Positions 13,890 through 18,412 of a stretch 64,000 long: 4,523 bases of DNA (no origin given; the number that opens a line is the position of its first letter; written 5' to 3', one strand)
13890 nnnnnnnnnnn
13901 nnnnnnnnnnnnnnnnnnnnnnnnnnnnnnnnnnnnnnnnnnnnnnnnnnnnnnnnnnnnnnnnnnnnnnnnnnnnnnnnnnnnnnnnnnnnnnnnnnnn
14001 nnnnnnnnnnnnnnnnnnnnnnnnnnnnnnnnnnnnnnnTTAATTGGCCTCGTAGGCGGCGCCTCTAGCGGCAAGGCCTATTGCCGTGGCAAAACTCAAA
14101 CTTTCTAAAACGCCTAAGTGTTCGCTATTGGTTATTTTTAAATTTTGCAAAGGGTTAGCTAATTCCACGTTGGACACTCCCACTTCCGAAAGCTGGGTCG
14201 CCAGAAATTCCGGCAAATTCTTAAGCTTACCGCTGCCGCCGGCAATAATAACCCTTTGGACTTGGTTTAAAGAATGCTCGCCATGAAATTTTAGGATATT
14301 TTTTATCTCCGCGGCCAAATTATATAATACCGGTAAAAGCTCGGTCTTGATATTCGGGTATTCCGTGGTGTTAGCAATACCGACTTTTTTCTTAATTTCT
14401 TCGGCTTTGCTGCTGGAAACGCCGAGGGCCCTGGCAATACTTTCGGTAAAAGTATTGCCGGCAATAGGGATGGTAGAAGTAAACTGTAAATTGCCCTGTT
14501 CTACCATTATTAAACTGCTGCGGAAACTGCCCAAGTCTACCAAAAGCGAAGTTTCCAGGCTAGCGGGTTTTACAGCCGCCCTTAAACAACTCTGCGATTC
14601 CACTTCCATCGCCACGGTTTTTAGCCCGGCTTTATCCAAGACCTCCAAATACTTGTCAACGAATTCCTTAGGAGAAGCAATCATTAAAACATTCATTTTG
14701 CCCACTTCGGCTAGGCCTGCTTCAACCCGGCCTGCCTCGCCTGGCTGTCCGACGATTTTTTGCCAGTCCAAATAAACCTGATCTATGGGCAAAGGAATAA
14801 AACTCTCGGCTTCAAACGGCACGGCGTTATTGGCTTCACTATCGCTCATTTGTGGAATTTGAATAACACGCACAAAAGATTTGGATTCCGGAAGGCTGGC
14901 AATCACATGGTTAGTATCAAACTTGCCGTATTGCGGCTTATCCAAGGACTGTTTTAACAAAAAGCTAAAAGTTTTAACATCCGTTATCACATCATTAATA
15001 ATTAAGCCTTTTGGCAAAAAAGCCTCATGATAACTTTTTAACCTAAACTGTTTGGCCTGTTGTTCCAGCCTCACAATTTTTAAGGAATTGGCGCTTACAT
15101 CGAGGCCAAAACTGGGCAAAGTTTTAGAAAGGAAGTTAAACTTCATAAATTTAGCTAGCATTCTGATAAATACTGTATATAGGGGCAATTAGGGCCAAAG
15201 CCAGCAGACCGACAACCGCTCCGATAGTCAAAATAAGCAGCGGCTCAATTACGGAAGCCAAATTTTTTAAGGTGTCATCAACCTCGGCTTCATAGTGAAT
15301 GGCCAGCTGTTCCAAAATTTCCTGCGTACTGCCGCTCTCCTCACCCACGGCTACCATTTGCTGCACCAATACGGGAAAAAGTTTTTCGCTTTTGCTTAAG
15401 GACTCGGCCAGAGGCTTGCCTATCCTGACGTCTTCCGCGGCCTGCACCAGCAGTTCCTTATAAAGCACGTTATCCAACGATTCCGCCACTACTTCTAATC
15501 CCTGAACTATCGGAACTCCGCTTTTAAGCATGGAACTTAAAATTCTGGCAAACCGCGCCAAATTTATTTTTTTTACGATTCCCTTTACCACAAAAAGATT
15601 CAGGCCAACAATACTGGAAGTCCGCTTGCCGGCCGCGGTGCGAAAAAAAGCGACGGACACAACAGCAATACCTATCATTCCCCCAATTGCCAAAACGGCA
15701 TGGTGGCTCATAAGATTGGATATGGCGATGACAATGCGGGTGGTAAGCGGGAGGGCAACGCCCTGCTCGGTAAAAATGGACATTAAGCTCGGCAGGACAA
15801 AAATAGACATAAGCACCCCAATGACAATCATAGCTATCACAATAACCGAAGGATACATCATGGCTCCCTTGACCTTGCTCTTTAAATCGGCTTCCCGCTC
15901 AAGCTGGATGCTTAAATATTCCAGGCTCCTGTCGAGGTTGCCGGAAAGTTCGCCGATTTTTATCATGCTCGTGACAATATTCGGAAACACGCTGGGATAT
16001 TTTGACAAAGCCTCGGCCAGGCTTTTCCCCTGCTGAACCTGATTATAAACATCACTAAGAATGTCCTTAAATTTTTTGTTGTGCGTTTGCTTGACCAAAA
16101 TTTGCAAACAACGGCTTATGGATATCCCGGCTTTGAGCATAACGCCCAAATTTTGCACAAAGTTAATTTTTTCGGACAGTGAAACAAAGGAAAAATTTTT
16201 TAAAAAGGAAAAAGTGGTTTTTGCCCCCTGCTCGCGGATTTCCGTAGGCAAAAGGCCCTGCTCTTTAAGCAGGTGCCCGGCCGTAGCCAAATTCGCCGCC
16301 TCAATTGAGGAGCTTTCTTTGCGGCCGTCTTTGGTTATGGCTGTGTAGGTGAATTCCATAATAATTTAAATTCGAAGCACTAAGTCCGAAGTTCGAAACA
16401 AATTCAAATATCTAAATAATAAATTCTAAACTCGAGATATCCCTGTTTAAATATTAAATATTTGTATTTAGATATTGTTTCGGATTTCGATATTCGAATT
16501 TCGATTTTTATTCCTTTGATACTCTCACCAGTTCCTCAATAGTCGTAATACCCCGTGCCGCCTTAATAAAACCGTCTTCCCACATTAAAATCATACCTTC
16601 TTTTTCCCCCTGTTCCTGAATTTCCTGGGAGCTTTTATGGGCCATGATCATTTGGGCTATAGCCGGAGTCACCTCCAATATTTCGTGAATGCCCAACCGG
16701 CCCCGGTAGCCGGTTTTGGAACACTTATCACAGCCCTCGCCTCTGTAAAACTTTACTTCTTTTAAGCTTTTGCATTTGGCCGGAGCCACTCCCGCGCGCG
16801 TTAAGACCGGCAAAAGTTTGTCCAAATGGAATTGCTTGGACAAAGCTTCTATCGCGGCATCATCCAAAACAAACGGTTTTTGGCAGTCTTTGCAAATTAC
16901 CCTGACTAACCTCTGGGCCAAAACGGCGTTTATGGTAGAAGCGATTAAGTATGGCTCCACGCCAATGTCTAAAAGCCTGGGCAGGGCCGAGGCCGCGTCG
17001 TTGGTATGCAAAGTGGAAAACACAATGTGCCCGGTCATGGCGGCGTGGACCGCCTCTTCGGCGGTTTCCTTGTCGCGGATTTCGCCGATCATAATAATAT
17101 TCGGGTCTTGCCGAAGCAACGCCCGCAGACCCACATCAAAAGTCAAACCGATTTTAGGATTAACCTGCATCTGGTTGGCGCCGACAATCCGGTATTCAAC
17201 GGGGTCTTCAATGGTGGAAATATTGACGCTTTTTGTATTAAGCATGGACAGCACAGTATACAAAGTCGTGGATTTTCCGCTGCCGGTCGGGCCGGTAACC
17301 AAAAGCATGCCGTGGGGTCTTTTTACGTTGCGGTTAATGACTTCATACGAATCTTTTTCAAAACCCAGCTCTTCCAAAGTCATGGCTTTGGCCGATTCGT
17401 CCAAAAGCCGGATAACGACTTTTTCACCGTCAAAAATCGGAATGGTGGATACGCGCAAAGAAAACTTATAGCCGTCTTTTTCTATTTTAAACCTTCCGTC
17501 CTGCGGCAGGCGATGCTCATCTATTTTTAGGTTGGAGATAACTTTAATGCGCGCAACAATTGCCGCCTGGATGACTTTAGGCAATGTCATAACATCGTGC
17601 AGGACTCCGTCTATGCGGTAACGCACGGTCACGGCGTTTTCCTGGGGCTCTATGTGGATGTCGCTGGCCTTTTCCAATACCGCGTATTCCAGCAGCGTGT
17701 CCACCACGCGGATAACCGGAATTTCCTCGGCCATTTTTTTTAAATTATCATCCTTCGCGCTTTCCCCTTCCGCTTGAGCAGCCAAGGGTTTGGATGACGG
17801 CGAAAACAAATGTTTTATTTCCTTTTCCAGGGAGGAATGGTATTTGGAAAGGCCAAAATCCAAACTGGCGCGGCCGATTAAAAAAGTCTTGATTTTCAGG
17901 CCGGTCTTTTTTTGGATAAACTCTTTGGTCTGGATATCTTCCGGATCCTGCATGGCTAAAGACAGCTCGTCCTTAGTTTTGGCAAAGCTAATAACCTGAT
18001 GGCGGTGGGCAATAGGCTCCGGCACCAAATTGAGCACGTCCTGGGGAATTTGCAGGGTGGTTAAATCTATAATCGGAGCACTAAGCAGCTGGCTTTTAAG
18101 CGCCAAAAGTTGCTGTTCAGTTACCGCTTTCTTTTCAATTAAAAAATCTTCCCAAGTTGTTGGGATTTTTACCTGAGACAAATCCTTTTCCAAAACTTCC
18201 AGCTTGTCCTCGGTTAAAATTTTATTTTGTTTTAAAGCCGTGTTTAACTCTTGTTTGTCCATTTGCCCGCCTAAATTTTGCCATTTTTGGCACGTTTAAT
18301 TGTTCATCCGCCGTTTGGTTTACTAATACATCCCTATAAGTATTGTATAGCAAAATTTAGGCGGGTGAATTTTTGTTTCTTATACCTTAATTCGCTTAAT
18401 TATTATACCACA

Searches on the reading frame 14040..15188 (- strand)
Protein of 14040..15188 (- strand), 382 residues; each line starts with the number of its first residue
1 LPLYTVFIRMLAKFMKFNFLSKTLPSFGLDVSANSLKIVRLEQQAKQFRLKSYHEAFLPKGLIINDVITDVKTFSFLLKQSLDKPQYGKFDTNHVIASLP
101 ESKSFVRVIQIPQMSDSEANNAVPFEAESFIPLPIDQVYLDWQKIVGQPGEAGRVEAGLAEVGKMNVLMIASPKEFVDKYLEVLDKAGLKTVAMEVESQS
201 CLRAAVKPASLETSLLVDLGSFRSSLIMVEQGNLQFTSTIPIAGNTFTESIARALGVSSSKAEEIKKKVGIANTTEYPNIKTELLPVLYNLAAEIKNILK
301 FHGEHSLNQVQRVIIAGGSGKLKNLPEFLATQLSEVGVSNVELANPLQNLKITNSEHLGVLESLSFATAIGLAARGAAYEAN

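Call 86: search_protein_families(library=pfam, max_evalue=0.001, proteins=[window:14040-15188:-])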
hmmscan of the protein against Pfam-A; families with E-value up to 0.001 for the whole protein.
window:14040-15188:- (382 aa): 4 families
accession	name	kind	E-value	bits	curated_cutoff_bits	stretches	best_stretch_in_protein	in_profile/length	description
PF11104.14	PilM_2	-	6.3e-42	144.1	27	1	28-376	1-339/340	Type IV pilus assembly protein PilM;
PF14450.12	FtsA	-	3.5e-14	53.7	31.8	1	216-371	2-127/127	Cell division protein FtsA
PF06723.19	MreB_Mbl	-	2.7e-05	23.6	27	0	182-276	114-215/327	MreB/Mbl protein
PF08841.16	DDR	-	0.0001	21.9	24.6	0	186-268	106-190/328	Diol dehydratase reactivase ATPase-like domain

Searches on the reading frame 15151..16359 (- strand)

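Call 86: search_protein_families(library=pfam, max_evalue=0.001, proteins=[window:15151-16359:-])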
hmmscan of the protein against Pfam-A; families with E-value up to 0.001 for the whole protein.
window:15151-16359:- (402 aa): 1 family
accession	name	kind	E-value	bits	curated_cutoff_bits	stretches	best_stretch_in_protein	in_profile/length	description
PF00482.28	T2SSF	-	9.7e-62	206.9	25.2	2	67-190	1-125/125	Type II secretion system (T2SS), protein F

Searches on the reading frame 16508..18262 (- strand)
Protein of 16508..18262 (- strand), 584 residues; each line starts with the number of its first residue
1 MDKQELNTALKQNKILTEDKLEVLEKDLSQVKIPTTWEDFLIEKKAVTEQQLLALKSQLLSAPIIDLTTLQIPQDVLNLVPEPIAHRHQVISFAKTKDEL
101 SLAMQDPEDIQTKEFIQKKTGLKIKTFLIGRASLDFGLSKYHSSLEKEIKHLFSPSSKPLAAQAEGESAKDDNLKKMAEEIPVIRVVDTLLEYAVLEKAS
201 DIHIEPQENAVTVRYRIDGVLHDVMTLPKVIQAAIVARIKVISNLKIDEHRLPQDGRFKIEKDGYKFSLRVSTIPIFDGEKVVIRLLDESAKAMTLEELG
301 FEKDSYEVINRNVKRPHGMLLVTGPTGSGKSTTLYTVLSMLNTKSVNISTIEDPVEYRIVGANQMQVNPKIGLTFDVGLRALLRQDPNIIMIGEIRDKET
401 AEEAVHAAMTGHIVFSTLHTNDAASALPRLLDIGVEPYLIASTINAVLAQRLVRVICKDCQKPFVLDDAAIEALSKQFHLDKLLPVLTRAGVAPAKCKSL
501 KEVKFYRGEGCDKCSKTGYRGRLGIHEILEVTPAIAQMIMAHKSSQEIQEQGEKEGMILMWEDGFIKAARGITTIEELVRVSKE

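Call 86: search_protein_families(library=pfam, max_evalue=0.001, proteins=[window:16508-18262:-])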
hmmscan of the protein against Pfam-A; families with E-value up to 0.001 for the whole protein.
window:16508-18262:- (584 aa): 5 families
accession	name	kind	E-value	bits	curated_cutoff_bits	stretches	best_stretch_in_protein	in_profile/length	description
PF00437.27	T2SSE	-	5e-130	433.9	24.9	1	178-580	3-370/370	Type II/IV secretion system protein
PF05157.20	MshEN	-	8e-12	45.4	23.1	1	62-135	3-77/90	MshEN domain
PF13555.12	AAA_29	-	0.00039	20.5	27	1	316-340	21-45/61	P-loop containing region of AAA domain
PF13401.12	AAA_22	-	0.00062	20.5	27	0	316-351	4-39/130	AAA domain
PF25199.1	nSTAND_NTPase5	-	0.00069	19.9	34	0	309-348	32-73/145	Novel STAND NTPase 5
